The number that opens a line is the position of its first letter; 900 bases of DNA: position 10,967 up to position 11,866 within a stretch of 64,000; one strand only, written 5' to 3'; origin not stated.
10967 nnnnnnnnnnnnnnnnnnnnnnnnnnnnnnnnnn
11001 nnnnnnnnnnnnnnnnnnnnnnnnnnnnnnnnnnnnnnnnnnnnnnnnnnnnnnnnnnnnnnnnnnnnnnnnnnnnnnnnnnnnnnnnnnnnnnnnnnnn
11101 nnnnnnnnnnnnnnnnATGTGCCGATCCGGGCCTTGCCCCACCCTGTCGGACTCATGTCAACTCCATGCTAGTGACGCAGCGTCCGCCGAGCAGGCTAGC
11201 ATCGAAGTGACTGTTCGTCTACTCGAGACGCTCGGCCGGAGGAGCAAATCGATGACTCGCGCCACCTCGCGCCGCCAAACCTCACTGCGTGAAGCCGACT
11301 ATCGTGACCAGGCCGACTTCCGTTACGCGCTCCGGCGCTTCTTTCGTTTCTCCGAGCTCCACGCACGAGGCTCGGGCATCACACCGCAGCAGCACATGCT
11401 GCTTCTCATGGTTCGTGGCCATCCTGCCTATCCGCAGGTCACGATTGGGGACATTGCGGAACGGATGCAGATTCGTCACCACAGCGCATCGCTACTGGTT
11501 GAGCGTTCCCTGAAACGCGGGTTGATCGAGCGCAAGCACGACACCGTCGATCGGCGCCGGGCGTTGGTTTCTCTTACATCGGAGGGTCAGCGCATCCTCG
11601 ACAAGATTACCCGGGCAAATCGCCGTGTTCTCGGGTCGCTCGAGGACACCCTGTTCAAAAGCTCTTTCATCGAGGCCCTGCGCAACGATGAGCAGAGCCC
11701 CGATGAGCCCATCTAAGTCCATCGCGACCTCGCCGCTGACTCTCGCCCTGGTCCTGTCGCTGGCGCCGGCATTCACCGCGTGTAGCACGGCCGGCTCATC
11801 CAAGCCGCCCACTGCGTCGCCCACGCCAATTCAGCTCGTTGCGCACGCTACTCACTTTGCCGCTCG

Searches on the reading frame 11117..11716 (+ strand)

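Call 36: search_protein_families(library=pfam, proteins=[window:11117-11716:+])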
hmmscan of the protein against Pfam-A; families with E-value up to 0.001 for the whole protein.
window:11117-11716:+ (199 aa): 3 families
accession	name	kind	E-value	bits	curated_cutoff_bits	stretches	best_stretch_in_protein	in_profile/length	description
PF12802.13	MarR_2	-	6e-14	52.4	27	1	86-148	1-61/61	MarR family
PF01047.28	MarR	-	1.9e-07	31.3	24.6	1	88-147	1-57/59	MarR family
PF13463.12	HTH_27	-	0.00021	21.9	22.2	1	89-157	2-68/68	Winged helix DNA-binding domain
